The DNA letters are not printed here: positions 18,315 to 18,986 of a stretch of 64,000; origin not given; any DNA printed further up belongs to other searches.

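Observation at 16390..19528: A module to make, flip and transfer a lipid-linked sugar: Dol-P-sugar-synthase GT2s bracketing a tandem pair of small 4-TM SMR-like proteins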

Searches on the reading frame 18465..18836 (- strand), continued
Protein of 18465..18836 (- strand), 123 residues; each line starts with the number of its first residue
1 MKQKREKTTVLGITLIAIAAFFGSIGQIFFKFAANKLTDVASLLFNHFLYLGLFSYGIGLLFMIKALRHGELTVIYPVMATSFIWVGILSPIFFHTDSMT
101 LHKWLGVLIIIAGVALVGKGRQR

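Call 24: search_protein_families(library=pfam, proteins=[L030:3796-4692:+, L030:4707-5762:+, L030:5793-6842:+, L030:6913-7917:+, L030:8703-9422:+, L030:9434-10522:+, L030:10506-11477:+, L030:11474-12025:+, L030:12067-14274:+, L035:2105-3934:+], max_evalue=0.00001)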
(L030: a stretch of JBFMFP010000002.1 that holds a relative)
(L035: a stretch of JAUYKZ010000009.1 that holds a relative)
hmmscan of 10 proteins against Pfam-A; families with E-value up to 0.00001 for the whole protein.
L030:3796-4692:+ (298 aa): 1 family
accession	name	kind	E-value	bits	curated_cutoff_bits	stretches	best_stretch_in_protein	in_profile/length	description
PF01522.26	Polysacc_deac_1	-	7.5e-20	71.6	23.1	1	35-141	18-121/124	Polysaccharide deacetylase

L030:4707-5762:+ (351 aa): 2 families
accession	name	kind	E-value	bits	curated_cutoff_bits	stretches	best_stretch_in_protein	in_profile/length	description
PF02388.22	FemAB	-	4.7e-20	72.2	24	2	224-307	307-389/406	FemAB family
PF13480.13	Acetyltransf_6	-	2.7e-11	44.2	22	1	159-293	11-142/143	Acetyltransferase (GNAT) domain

L030:5793-6842:+ (349 aa): 2 families
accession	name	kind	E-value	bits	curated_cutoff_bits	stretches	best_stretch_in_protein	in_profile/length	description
PF02388.22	FemAB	-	5.7e-20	72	24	2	220-293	304-378/406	FemAB family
PF13480.13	Acetyltransf_6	-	1.3e-15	58.2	22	1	154-278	5-138/143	Acetyltransferase (GNAT) domain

L030:6913-7917:+ (334 aa): 2 families
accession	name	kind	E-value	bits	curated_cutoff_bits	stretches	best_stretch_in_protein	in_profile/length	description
PF01041.23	DegT_DnrJ_EryC1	-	2.1e-48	165.8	19.8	1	5-168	27-192/360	DegT/DnrJ/EryC1/StrS aminotransferase family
PF00155.27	Aminotran_1_2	-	1.4e-13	51.2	19.7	1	4-183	44-254/361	Aminotransferase class I and II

L030:8703-9422:+ (239 aa): 3 families
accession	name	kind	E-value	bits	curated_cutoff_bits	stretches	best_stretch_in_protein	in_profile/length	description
PF00535.33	Glycos_transf_2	-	4e-32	111.9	23.3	1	4-170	1-165/168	Glycosyl transferase family 2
PF10111.15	Glyco_tranf_2_2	-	2.5e-09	37.5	27.3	1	4-111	1-106/276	Glycosyltransferase like family 2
PF13641.12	Glyco_tranf_2_3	-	3.2e-09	37.6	27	1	3-123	3-124/230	Glycosyltransferase like family 2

L030:9434-10522:+ (362 aa): 2 families
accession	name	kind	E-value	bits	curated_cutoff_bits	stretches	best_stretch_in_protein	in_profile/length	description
PF02350.25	Epimerase_2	-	3e-98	329.3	30.6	1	25-357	7-347/347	UDP-N-acetylglucosamine 2-epimerase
PF13439.12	Glyco_transf_4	-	5.1e-06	27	28.5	0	72-165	59-161/170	Glycosyltransferase Family 4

L030:10506-11477:+ (323 aa): 8 families
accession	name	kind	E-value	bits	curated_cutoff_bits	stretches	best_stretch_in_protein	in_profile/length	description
PF16363.11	GDP_Man_Dehyd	-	2.4e-59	201.9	27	1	9-311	1-332/332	GDP-mannose 4,6 dehydratase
PF01370.27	Epimerase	-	6.5e-57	193.1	20.9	1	8-248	1-240/240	NAD dependent epimerase/dehydratase family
PF01073.25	3Beta_HSD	-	1.9e-17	63.6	22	1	9-233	1-227/280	3-beta hydroxysteroid dehydrogenase/isomerase family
PF02719.21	Polysacc_synt_2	-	2.3e-13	50.4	20.2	1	8-269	1-250/293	Polysaccharide biosynthesis protein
PF07993.18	NAD_binding_4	-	2.3e-08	34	20.1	0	10-35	1-28/258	Male sterility protein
PF00106.31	adh_short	-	1.2e-06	28.6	26.6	0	6-168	1-165/195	short chain dehydrogenase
PF04321.23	RmlD_sub_bind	-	1.6e-06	27.8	27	1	7-166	2-139/287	RmlD substrate binding domain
PF13460.12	NAD_binding_10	-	8.6e-06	26.2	27.2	0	12-162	1-131/184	NAD(P)H-binding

L030:11474-12025:+ (183 aa): 3 families
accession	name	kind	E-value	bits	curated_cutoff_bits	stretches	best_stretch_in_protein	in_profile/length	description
PF00132.30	Hexapep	-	4.2e-23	80.5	27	3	47-81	1-35/36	Bacterial transferase hexapeptide (six repeats)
PF25084.1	LbH_EIF2B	-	1e-09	38.8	54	1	6-82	16-95/105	EIF2B subunit epsilon LbH domain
PF14602.12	Hexapep_2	-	2e-07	31.1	27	0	26-46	16-34/34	Hexapeptide repeat of succinyl-transferase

L030:12067-14274:+ (735 aa): 3 families
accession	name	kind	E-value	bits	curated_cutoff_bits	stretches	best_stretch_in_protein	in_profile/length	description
PF01041.23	DegT_DnrJ_EryC1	-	4.1e-128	428.1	19.8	2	495-727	116-359/360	DegT/DnrJ/EryC1/StrS aminotransferase family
PF14890.11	Intein_splicing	-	6.7e-11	42.7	35.8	1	193-524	32-155/155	Intein splicing domain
PF14528.11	LAGLIDADG_3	-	3.8e-08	33.9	22.5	0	385-428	2-49/82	LAGLIDADG-like domain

L035:2105-3934:+ (609 aa): 1 family
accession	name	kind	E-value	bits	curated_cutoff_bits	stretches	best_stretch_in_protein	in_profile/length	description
PF13231.12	PMT_2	-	2.6e-13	50.9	26.1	1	163-296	13-145/160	Dolichyl-phosphate-mannose-protein mannosyltransferase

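Call 25: search_protein_families(library=pfam, proteins=[L021:2129-3103:+, L021:3129-4646:+, L021:4701-6209:+, L021:6963-7913:+, L021:7944-8981:+, L019:8361-9065:+, L019:5796-7604:+, L015:7963-8871:-, L025:8447-9511:-, L016:2417-3046:-], max_evalue=0.00001)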
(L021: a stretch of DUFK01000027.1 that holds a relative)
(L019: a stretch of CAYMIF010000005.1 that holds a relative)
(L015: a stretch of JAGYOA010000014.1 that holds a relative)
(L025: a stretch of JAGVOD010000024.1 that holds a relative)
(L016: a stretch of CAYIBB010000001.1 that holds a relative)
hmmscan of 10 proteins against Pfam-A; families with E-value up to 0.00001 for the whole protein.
L021:2129-3103:+ (324 aa): 1 family
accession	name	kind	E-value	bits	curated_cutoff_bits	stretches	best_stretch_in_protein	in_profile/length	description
PF02355.23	SecD_SecF_C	-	1.3e-29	103.4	20.5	1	149-317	12-186/189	Protein export membrane protein SecD/SecF, C-terminal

L021:3129-4646:+ (505 aa): 1 family
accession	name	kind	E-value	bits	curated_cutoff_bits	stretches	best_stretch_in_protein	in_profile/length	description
PF02355.23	SecD_SecF_C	-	5.2e-20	72.1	20.5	1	335-489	12-173/189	Protein export membrane protein SecD/SecF, C-terminal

L021:4701-6209:+ (502 aa): 3 families
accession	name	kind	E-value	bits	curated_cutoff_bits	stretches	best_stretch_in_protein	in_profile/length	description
PF01943.22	Polysacc_synt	-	6.1e-31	108.3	28.2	1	13-294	1-273/274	Polysaccharide biosynthesis protein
PF13440.11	Polysacc_synt_3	-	5.1e-22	78.9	23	1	37-340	1-291/293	Polysaccharide biosynthesis protein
PF03023.19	MurJ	-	3.8e-12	46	27.4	1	294-468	268-432/451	Lipid II flippase MurJ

L021:6963-7913:+ (316 aa): 4 families
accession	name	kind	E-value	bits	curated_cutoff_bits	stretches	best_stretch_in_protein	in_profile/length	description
PF13692.12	Glyco_trans_1_4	-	3.2e-14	53.8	27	1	157-268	3-128/142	Glycosyl transferases group 1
PF00534.26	Glycos_transf_1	-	3.4e-12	46.7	26.4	1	157-262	17-136/172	Glycosyl transferases group 1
PF13579.12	Glyco_trans_4_4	-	1.1e-06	29.5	29.7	0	51-132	68-146/158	Glycosyl transferase 4-like domain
PF13439.12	Glyco_transf_4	-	4.1e-06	27.4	28.5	0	39-145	57-169/170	Glycosyltransferase Family 4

L021:7944-8981:+ (345 aa): 4 families
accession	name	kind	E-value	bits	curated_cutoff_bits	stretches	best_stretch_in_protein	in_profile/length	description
PF01408.29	GFO_IDH_MocA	-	1.7e-32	113.1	24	1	6-121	2-118/120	Oxidoreductase family, NAD-binding Rossmann fold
PF02894.22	GFO_IDH_MocA_C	-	1e-29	104.3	22.9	1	135-342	1-218/218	Oxidoreductase family, C-terminal alpha/beta domain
PF22725.1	GFO_IDH_MocA_C3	-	1.1e-29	103.4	27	1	132-254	2-123/124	GFO/IDH/MocA C-terminal domain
PF08635.15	ox_reductase_C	-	8.9e-06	25.9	22.5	0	129-197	4-68/142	Putative oxidoreductase C terminal domain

L019:8361-9065:+ (234 aa): 1 family
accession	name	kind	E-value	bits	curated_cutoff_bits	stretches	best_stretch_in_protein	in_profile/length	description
PF00696.33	AA_kinase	-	9e-28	98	24.9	1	10-208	2-234/234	Amino acid kinase family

L019:5796-7604:+ (602 aa): 1 family
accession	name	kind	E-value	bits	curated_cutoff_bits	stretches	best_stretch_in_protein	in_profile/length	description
PF02355.23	SecD_SecF_C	-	2.8e-16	59.9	20.5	1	429-586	12-173/189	Protein export membrane protein SecD/SecF, C-terminal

L015:7963-8871:- (302 aa): 1 family
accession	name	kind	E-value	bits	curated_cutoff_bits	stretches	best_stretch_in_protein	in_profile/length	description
PF02775.26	TPP_enzyme_C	-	6.2e-21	75.2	21.9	1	47-209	2-151/151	Thiamine pyrophosphate enzyme, C-terminal TPP binding domain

L025:8447-9511:- (354 aa): 2 families
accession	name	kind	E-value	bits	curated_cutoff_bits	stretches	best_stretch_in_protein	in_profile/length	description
PF01855.24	POR_N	-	1.9e-61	208.2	27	1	3-207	20-229/231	Pyruvate flavodoxin/ferredoxin oxidoreductase, thiamine diP-bdg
PF17147.9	PFOR_II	-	6.1e-32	110.4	27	1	232-335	1-102/102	Pyruvate:ferredoxin oxidoreductase core domain II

L016:2417-3046:- (209 aa): 1 family
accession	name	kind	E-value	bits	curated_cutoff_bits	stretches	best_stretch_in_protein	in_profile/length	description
PF02585.22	PIG-L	-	6.9e-27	94.9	28.2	1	7-128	1-128/129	GlcNAc-PI de-N-acetylase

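Call 48: predict_structure(alignment_id=A2)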
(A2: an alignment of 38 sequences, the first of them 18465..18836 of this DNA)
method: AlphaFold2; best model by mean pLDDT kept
length: 123 residues; sequences in the alignment: 38
mean_pLDDT: 91.6   pTM: 0.79
mean pLDDT of the five models: 91.6, 90.9, 90.3, 89.2, 88.8
residues with pLDDT >= 90: 99; 70-90: 17; 50-70: 7; < 50: 0
segments of 3 or more residues with pLDDT < 50: none
pLDDT, mean of each block of 10 residues (from residue 1): 74 95 97 94 95 97 94 89 93 93 95 90 71
secondary structure, 60 per line:
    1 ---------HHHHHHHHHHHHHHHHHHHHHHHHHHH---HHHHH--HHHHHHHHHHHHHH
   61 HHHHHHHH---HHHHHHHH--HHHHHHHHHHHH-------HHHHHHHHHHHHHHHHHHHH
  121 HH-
elements in order: H10-36 H40-44 H47-68 H72-79 H82-93 H101-122

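Call 49: search_protein_representatives(alignment_id=A2)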
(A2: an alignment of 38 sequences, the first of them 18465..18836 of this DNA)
Query: 38 sequences, 121 profile positions. Proteins with E-value up to 0.001 (for the whole library): 6293; up to 1e-10: 1240; up to 1e-30: 7. The best 150 are listed.
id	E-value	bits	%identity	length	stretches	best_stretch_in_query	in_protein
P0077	4.1e-38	146.4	-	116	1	9-121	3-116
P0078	1.8e-33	131.4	-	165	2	32-121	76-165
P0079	4.6e-33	130.1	-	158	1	4-119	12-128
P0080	9.1e-33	129.2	-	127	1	5-121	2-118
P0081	9.3e-33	129.1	-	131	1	5-118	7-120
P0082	1.0e-32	129.0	-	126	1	5-116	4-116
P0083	2.5e-31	124.5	-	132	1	2-120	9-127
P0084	2.3e-30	121.4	-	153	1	5-116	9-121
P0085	3.2e-30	120.9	-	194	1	8-120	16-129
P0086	5.2e-30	120.2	-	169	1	4-120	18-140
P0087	8.5e-30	119.6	-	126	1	7-121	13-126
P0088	9.8e-30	119.4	-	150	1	4-117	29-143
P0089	1.2e-29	119.1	-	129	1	4-119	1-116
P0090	1.3e-29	119.0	-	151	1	5-120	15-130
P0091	2.1e-29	118.3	-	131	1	6-118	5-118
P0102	3.9e-28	114.2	-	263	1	2-119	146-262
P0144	5.1e-25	104.1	-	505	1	6-121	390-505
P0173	1.0e-23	100.0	-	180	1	3-120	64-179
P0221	2.7e-22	95.3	-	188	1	9-120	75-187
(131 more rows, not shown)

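Call 51: search_protein_families(library=pfam, proteins=[P0144, P0102, P0085, P0221, P0078, P0173, L027:3384-4796:+], max_evalue=0.001)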
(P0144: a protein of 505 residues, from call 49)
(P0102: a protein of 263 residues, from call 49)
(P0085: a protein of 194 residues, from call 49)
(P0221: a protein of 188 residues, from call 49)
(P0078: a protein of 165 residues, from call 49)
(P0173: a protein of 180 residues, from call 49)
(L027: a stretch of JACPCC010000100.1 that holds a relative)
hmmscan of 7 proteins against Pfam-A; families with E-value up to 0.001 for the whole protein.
P0144 (505 aa): 2 families
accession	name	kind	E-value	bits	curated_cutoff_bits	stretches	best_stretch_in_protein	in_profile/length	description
PF01041.23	DegT_DnrJ_EryC1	-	1.7e-27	97.1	19.8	1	25-340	31-321/360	DegT/DnrJ/EryC1/StrS aminotransferase family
PF00892.27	EamA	-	2.3e-06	28.3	28.2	1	388-500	28-134/135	EamA-like transporter family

P0102 (263 aa): 2 families
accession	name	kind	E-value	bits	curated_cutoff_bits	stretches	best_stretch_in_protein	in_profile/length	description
PF00892.27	EamA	-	8e-05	23.4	28.2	1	191-258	66-133/135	EamA-like transporter family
PF04307.19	YdjM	-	0.00014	21.8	29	0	1-122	1-111/176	YdjM inner membrane protein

P0085 (194 aa): 1 family
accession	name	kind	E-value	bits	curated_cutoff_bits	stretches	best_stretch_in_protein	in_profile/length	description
PF00892.27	EamA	-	1.4e-05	25.9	28.2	1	60-124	69-133/135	EamA-like transporter family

P0221 (188 aa): 1 family
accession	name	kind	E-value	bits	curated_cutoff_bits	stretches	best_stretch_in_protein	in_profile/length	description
PF00892.27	EamA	-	3.1e-06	27.9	28.2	1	75-182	29-133/135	EamA-like transporter family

P0078 (165 aa): 2 families
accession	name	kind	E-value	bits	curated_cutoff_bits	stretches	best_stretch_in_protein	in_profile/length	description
PF00892.27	EamA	-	5.9e-07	30.3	28.2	1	52-159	38-133/135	EamA-like transporter family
PF00893.25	Multi_Drug_Res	-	0.00056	20.8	23.7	0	91-152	31-93/93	Small Multidrug Resistance protein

P0173 (180 aa): 1 family
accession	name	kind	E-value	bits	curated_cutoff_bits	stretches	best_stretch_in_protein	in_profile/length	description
PF00892.27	EamA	-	7.7e-06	26.7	28.2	1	96-174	56-133/135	EamA-like transporter family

L027:3384-4796:+ (470 aa): 6 families
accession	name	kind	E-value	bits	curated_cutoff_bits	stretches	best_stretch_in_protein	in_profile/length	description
PF01041.23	DegT_DnrJ_EryC1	-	7.9e-45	154.1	19.8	1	4-288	25-290/360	DegT/DnrJ/EryC1/StrS aminotransferase family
PF00155.27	Aminotran_1_2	-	2.5e-16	60.3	19.7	1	3-196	42-252/361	Aminotransferase class I and II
PF01053.26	Cys_Met_Meta_PP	-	2.7e-05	23.4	27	1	7-126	56-175/381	Cys/Met metabolism PLP-dependent enzyme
PF00892.27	EamA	-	6.1e-05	23.8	28.2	1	362-465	35-134/135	EamA-like transporter family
PF01212.27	Beta_elim_lyase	-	0.00049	19.9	27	1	7-180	36-215/288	Beta-eliminating lyase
PF00266.25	Aminotran_5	-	0.0006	19.3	21.5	1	30-130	73-181/371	Aminotransferase class-V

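Call 52: fold_search(model_id=the predicted structure, library=pdb)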
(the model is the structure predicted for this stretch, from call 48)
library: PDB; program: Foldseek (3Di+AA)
matches with E <= 10: 330; with E <= 0.001: 0
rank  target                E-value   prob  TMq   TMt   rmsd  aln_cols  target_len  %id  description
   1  7mgx_A                8.2e-02  1.00  0.61  0.71   3.6       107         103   19  Structure of EmrE-D3 mutant in complex with monobody L10 and methyl viologen (released 2022-03-02)
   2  8vxu_B                1.3e-01  1.00  0.64  0.74   3.8       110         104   14  Crystal structure of Gdx-Clo A60T from Small Multidrug Resistance family of transporters in complex with cetyltrimetyl (released 2024-05-08)
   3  7ssu_B                2.3e-01  1.00  0.64  0.75   3.0       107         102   18  Structure of EmrE-D3 mutant in complex with monobody L10 and methyltriphenylphosphonium (released 2022-03-02)
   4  8uoz_MODEL_1_A        2.6e-01  1.00  0.62  0.68   3.4       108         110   17  EmrE structure in the TPP-bound state (WT/E14Q heterodimer) (released 2024-05-29)
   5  6wk5_A                3.2e-01  1.00  0.61  0.71   4.3       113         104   15  Crystal structure of Gdx-Clo from Small Multidrug Resistance family of transporters (released 2020-10-28)
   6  8uwu_MODEL_1_A        3.3e-01  1.00  0.61  0.67   3.6       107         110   16  EmrE structure in the proton-bound state (WT/L51I heterodimer) (released 2024-05-29)
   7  8vxu_A                4.5e-01  0.98  0.55  0.64   4.7       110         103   14  Crystal structure of Gdx-Clo A60T from Small Multidrug Resistance family of transporters in complex with cetyltrimetyl (released 2024-05-08)
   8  7svx_B                6.1e-01  0.99  0.61  0.73   4.0       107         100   17  Structure of EmrE-D3 mutant in complex with monobody L10 and harmane (released 2022-03-02)
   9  7mgx_E                8.2e-01  0.98  0.59  0.70   3.5       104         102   18  Structure of EmrE-D3 mutant in complex with monobody L10 and methyl viologen (released 2022-03-02)
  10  8wie_B                9.5e-01  0.16  0.24  0.17  15.9       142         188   13  Peptide 10-1/FTH1-1 Complex (released 2024-09-25)
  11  7k26_B                1.1e+00  0.25  0.32  0.25  15.6       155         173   11  Crystal structure of Human H-chain Ferritin variant infused with Sodium Acrylate (released 2020-11-11)
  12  8i77                  1.3e+00  0.44  0.37  0.28  14.6       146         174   13  Crystal structure of horse spleen L-ferritin A115V mutant at -180deg Celsius. (released 2023-03-01)
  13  9kkp                  1.4e+00  0.23  0.32  0.25  16.3       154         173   12  Crystal structure of Horse spleen L-ferritin mutant (E53F/E56F/E57F/R59F/E60F/E63F) with Nile Red (released 2025-03-05)
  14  8y6f_A                1.5e+00  0.41  0.39  0.30  15.4       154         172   10  The crystal structure of MMPs cleavable human heavy chain ferritin (released 2024-07-17)
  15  5jac                  1.5e+00  0.15  0.27  0.21  15.9       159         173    7  Sixty minutes iron loaded Rana Catesbeiana H' ferritin variant E57A/E136A/D140A (released 2016-10-05)
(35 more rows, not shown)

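Call 71: search_protein_families(library=pfam, proteins=[L024:8714-10024:+, L024:5347-7281:-, L026:7116-7736:+, L026:8735-10267:-, L028:2607-3395:+, L028:4881-6011:+, L034:9037-10359:-, L038:1032-2327:+, L038:3028-3831:+, L038:3880-6912:+], max_evalue=0.0001)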
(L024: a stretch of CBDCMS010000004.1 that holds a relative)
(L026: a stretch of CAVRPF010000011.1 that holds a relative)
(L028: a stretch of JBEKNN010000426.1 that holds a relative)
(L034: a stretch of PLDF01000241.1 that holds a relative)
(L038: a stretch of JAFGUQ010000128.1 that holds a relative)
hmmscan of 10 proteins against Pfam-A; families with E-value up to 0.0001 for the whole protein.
L024:8714-10024:+ (436 aa): 1 family
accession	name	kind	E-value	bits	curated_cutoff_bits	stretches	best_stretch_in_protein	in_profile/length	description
PF01244.27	Peptidase_M19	-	1.1e-85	288.1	26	1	47-432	2-318/319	Membrane dipeptidase (Peptidase family M19)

L024:5347-7281:- (644 aa): 1 family
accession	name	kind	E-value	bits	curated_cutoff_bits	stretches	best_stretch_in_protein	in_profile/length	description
PF00474.23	SSF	-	2.4e-58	198.4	22.8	3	384-580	205-406/406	Sodium:solute symporter family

L026:7116-7736:+ (206 aa): 0 families

L026:8735-10267:- (510 aa): 0 families

L028:2607-3395:+ (262 aa): 0 families

L028:4881-6011:+ (376 aa): 0 families

L034:9037-10359:- (440 aa): 1 family
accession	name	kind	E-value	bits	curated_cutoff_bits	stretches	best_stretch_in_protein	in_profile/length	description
PF05050.19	Methyltransf_21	-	2.3e-09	38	22.7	1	290-378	56-144/173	Methyltransferase FkbM domain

L038:1032-2327:+ (431 aa): 1 family
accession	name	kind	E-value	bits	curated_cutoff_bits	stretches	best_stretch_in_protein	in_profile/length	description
PF02811.25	PHP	-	2.6e-07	31.6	26.4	1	51-302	3-133/164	PHP domain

L038:3028-3831:+ (267 aa): 0 families

L038:3880-6912:+ (1010 aa): 1 family
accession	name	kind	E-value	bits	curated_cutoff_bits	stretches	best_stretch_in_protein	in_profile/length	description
PF17132.9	Glyco_hydro_106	-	3.5e-15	56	29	1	176-444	269-539/743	alpha-L-rhamnosidase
